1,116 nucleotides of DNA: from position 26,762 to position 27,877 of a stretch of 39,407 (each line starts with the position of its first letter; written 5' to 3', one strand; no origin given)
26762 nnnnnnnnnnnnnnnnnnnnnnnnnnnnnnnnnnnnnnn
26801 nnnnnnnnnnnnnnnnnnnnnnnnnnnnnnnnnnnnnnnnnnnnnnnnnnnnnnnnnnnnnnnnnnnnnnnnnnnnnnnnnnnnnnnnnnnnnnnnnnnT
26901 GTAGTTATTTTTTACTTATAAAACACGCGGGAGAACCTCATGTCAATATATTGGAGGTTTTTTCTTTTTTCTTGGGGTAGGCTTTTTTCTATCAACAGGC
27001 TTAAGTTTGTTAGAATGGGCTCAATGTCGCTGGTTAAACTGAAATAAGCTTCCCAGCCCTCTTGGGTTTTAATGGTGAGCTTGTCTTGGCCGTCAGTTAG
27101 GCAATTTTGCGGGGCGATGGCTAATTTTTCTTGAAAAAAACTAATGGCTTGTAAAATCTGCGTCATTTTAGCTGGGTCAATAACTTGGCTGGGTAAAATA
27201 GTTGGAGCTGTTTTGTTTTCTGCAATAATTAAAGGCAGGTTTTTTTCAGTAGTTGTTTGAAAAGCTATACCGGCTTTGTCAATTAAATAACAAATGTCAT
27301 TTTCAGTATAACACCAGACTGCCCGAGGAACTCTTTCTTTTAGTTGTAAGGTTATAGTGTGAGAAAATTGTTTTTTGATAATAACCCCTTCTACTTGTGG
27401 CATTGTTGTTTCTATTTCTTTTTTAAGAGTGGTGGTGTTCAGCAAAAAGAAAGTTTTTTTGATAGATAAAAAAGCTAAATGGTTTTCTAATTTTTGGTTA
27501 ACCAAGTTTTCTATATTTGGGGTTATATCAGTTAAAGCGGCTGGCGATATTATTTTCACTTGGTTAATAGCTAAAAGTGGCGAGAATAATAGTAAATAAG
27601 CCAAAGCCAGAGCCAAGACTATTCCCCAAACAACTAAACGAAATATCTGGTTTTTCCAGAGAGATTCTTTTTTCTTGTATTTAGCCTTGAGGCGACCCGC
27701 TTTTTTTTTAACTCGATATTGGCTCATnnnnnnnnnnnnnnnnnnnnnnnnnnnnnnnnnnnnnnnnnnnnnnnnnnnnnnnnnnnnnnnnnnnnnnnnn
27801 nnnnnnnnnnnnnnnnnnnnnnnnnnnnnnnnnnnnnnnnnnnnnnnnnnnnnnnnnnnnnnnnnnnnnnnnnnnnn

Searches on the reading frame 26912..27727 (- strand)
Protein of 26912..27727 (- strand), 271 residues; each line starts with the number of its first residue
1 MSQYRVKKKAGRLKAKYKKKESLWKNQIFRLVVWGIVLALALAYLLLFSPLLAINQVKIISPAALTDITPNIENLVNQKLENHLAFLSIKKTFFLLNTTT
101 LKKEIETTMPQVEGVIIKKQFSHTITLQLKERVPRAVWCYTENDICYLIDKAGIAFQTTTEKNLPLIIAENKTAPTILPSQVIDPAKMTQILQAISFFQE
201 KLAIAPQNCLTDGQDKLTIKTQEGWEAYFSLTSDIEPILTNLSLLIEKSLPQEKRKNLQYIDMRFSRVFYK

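Call 19: search_protein_families(library=pfam, proteins=[window:26912-27727:-], max_evalue=0.001)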
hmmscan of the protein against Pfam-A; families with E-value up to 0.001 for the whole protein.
window:26912-27727:- (271 aa): 2 families
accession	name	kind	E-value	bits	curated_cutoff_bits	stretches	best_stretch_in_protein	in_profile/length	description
PF08478.15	POTRA_1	-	3.1e-06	27.8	23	1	87-132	26-69/69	POTRA domain, FtsQ-type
PF03799.20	FtsQ_DivIB_C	-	4.4e-05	24.8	21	1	136-264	1-114/114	Cell division protein FtsQ/DivIB, C-terminal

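Call 57: find_encoding_contigs(protein=window:26912-27727:-, flank=10000, max_places=10)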
Protein window:26912-27727:- (271 aa): 9 contigs read that carry it; 5 places shown.
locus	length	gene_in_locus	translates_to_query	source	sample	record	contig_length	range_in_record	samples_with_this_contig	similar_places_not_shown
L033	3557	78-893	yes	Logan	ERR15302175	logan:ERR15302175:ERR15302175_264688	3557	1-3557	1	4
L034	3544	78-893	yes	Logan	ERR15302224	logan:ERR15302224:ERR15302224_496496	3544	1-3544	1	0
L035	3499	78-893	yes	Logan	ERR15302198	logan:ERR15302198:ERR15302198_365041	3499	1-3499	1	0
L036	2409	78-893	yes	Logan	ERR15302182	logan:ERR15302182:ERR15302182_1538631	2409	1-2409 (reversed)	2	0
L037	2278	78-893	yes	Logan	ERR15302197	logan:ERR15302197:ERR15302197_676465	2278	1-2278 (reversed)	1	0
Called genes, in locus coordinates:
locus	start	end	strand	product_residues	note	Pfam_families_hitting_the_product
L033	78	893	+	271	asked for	PF08478:POTRA_1 (weak)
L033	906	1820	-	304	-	PF01544:CorA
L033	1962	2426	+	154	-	PF13392:HNH_3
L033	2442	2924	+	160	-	PF01025:GrpE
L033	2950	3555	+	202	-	?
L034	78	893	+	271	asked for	PF08478:POTRA_1 (weak)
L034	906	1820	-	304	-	PF01544:CorA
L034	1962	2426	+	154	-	PF13392:HNH_3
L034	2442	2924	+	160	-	PF01025:GrpE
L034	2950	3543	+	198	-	?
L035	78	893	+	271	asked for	PF08478:POTRA_1 (weak)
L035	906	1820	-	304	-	PF01544:CorA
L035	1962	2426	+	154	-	PF13392:HNH_3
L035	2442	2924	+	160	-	PF01025:GrpE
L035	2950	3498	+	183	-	?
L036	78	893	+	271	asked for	PF08478:POTRA_1 (weak)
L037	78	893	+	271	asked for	PF08478:POTRA_1 (weak)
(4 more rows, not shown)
